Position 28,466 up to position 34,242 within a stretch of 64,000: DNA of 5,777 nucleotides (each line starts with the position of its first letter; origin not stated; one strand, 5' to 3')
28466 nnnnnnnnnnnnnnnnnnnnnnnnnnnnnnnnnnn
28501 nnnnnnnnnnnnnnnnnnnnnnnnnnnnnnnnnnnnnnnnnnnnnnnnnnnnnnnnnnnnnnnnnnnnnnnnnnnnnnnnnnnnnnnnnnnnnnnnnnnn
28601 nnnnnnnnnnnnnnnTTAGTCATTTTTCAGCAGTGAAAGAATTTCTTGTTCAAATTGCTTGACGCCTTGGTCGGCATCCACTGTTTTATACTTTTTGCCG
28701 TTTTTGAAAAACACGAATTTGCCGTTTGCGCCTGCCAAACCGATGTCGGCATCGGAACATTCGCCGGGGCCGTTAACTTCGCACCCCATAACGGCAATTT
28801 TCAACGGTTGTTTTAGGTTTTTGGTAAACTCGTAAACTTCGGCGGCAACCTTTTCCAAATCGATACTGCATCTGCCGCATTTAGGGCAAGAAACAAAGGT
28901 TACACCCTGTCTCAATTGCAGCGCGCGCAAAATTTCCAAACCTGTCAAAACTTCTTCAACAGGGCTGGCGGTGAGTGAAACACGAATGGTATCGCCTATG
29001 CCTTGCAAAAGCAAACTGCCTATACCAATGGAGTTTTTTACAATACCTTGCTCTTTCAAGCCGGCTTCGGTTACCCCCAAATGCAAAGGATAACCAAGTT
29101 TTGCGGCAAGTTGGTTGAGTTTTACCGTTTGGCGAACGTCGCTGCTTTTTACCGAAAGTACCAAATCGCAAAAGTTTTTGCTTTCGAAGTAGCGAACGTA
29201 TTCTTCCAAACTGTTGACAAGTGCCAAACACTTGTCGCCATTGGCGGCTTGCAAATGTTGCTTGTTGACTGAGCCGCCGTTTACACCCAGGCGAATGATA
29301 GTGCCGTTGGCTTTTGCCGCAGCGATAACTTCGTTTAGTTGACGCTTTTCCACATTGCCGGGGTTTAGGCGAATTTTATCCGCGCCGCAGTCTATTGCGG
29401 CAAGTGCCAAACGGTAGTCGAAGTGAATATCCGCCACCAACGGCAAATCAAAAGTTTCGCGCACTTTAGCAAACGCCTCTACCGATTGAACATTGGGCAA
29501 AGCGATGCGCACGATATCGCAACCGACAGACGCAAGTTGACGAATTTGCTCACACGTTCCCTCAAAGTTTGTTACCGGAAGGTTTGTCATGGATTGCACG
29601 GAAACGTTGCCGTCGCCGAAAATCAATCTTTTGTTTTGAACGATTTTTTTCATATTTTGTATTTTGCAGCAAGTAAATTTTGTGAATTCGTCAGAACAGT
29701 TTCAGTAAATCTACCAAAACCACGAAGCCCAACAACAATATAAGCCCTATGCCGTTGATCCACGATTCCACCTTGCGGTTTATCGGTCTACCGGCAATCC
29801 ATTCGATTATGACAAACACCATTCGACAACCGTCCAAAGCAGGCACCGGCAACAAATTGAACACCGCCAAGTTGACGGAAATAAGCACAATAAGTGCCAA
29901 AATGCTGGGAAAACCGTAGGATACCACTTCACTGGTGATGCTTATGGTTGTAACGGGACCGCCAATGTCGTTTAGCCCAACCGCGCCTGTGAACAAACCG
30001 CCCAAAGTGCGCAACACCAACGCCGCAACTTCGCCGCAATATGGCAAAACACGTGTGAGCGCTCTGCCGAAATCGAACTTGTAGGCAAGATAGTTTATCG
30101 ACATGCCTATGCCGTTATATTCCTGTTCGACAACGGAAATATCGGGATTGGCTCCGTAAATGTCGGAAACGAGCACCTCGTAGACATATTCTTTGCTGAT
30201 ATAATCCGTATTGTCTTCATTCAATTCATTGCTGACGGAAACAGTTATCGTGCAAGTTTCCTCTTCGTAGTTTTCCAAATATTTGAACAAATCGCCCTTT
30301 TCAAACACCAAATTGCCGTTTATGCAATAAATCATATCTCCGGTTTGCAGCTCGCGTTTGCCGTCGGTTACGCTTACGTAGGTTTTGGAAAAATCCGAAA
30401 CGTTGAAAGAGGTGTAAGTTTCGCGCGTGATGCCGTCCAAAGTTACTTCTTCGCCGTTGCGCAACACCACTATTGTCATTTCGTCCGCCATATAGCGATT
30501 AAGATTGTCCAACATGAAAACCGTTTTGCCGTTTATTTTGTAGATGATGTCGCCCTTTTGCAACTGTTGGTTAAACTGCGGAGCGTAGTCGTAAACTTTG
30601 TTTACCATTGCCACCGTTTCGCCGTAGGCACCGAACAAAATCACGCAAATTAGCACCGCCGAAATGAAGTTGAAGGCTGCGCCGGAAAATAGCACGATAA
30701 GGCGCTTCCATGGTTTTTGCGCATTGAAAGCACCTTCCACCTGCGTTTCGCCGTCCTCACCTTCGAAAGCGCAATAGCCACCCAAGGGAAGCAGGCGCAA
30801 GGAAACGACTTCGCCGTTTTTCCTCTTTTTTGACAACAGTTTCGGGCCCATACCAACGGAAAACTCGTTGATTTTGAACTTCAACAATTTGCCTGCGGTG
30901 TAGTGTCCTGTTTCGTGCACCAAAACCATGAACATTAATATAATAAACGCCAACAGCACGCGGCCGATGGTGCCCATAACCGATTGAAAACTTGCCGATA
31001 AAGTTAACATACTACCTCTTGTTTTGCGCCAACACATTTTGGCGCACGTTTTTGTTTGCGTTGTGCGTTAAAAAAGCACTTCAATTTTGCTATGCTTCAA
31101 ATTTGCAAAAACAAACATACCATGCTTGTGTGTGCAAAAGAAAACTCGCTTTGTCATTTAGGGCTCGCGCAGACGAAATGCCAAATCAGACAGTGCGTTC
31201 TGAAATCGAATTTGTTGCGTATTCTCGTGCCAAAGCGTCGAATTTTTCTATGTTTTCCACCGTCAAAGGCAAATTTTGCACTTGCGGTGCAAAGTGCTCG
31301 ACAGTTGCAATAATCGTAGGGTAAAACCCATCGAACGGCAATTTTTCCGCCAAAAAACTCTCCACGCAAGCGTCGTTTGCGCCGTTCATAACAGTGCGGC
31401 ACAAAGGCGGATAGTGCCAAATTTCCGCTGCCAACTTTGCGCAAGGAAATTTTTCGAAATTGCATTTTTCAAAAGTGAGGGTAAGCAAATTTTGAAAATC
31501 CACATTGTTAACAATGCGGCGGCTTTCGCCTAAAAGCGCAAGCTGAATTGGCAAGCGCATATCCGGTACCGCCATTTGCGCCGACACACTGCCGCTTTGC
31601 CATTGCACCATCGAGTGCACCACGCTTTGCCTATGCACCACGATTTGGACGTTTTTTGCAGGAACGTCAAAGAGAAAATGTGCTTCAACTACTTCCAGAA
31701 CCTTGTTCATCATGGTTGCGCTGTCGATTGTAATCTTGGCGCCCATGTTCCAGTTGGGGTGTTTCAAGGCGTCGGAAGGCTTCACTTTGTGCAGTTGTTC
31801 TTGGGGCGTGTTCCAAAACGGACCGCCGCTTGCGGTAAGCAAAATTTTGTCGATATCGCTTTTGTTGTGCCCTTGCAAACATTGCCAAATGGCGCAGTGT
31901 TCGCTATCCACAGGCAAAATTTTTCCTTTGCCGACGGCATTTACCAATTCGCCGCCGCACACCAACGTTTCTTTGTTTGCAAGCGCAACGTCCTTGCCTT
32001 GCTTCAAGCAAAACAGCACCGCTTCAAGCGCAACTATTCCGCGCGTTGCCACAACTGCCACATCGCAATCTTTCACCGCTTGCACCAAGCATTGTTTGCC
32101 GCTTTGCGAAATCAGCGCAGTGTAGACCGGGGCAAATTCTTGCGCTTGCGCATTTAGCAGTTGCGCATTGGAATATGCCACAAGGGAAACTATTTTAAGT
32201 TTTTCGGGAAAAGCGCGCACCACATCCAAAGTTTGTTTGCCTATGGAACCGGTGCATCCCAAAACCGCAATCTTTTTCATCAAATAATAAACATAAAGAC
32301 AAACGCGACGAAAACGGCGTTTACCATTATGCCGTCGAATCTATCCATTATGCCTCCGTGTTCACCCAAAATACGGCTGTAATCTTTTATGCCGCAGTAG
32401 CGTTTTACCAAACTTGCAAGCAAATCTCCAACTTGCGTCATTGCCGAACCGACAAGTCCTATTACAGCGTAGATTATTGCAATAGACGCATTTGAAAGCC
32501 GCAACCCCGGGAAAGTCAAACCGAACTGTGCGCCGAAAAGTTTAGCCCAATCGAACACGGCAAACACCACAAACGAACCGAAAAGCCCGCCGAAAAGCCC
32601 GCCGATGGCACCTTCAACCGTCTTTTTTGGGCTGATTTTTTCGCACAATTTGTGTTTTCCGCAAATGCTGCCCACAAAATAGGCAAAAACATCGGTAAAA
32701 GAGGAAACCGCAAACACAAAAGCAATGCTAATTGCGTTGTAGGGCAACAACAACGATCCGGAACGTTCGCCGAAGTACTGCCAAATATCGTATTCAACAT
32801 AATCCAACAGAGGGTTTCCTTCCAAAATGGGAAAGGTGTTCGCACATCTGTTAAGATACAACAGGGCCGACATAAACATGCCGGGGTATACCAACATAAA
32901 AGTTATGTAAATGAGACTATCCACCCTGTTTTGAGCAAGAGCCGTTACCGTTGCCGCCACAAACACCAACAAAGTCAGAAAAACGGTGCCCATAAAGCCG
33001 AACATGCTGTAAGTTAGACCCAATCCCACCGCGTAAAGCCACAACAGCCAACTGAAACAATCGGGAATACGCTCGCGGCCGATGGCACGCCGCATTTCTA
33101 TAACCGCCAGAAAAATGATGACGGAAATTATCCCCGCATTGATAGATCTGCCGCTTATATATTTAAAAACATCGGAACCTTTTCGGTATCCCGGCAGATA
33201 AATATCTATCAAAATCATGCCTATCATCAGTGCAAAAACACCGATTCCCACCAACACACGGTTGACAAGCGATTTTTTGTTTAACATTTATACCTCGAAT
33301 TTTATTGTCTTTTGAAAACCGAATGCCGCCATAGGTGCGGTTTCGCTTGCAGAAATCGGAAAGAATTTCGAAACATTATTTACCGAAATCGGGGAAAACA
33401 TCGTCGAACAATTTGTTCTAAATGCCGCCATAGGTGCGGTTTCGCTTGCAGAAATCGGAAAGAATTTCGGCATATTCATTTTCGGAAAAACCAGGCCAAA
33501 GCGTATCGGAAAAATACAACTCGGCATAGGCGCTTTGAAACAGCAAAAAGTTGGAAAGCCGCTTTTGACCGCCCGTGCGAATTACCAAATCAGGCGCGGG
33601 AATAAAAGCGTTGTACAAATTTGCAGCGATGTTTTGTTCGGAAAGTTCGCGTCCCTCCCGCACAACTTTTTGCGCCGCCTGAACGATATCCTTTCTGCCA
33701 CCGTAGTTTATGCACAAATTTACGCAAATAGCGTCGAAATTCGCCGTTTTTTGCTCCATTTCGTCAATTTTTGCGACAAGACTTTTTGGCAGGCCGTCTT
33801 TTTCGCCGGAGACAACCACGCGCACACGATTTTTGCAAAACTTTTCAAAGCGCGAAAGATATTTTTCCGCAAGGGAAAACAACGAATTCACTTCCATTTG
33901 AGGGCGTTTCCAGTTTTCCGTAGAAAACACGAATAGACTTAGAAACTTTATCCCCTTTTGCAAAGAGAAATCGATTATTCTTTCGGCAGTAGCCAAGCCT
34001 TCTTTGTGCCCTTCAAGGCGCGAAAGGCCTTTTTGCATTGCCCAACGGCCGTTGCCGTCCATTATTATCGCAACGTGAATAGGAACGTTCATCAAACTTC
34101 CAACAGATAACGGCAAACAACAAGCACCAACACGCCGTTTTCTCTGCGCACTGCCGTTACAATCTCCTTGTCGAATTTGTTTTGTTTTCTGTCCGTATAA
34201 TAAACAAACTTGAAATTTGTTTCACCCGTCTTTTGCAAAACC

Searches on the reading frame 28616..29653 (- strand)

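Call 49: search_protein_families(library=pfam, proteins=[window:28616-29653:-], max_evalue=0.00001)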
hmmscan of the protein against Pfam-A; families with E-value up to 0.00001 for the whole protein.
window:28616-29653:- (345 aa): 1 family
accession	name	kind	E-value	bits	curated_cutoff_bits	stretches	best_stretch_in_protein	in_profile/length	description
PF04551.19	GcpE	-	3.3e-122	408.2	32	1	6-338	6-341/343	GcpE protein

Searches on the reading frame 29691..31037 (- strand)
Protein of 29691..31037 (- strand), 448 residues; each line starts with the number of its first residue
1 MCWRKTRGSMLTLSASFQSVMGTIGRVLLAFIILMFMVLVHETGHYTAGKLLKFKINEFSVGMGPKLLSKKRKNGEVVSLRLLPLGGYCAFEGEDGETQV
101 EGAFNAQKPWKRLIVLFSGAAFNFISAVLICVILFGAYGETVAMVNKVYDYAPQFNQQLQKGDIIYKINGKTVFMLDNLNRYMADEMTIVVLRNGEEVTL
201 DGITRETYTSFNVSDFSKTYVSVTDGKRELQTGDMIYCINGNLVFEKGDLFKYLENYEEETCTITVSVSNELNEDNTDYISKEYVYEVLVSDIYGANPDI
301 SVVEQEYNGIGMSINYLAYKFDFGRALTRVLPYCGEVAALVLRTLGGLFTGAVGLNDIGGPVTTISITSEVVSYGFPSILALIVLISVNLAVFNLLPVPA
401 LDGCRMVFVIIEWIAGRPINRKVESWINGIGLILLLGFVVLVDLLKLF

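Call 43: search_protein_families(library=pfam, proteins=[window:29691-31037:-], max_evalue=0.00001)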
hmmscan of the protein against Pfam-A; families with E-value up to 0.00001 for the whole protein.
window:29691-31037:- (448 aa): 3 families
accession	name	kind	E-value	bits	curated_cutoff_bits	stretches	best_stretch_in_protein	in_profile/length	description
PF02163.28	Peptidase_M50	-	3e-56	190.7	27.2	1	30-437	2-220/221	Peptidase family M50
PF17820.7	PDZ_6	-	4.2e-08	33.2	27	0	159-192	16-53/54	PDZ domain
PF13180.12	PDZ_2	-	6.3e-08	33.2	27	0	142-200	13-76/80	PDZ domain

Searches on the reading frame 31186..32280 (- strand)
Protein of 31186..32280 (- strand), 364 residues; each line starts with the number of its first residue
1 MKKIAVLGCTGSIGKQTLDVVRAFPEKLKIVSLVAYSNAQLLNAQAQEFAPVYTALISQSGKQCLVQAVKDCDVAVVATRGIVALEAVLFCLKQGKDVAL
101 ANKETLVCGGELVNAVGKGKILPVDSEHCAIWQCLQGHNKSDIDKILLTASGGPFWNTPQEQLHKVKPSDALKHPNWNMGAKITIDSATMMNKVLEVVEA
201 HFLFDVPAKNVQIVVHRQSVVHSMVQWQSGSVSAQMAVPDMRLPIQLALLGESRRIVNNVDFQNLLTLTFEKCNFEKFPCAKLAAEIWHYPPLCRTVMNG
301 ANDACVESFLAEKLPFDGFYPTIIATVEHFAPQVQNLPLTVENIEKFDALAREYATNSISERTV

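Call 49: search_protein_families(library=pfam, proteins=[window:31186-32280:-], max_evalue=0.00001)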
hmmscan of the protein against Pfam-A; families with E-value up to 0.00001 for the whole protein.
window:31186-32280:- (364 aa): 3 families
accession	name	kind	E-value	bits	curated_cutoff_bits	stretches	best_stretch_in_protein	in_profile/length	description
PF08436.17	DXP_redisom_C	-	5.4e-41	139.1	26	1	121-204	1-84/84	1-deoxy-D-xylulose 5-phosphate reductoisomerase C-terminal domain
PF02670.22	DXP_reductoisom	-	2.7e-26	93.2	21.7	2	4-68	1-65/129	1-deoxy-D-xylulose 5-phosphate reductoisomerase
PF13288.12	DXPR_C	-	3.6e-25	88.9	27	1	236-354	1-115/115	DXP reductoisomerase C-terminal domain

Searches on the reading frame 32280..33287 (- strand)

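Call 49: search_protein_families(library=pfam, proteins=[window:32280-33287:-], max_evalue=0.00001)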
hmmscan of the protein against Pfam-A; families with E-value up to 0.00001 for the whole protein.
window:32280-33287:- (335 aa): 1 family
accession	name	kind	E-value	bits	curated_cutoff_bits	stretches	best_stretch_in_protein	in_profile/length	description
PF01148.25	CTP_transf_1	-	4.4e-40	138.6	24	1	49-332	24-262/264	Cytidylyltransferase family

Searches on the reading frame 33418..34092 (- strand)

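Call 49: search_protein_families(library=pfam, proteins=[window:33418-34092:-], max_evalue=0.00001)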
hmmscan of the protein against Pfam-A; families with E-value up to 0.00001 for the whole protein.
window:33418-34092:- (224 aa): 1 family
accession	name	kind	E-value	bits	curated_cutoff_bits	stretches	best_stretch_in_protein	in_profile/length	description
PF01255.24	Prenyltransf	-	9.7e-76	254.6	27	1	10-222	1-219/219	Putative undecaprenyl diphosphate synthase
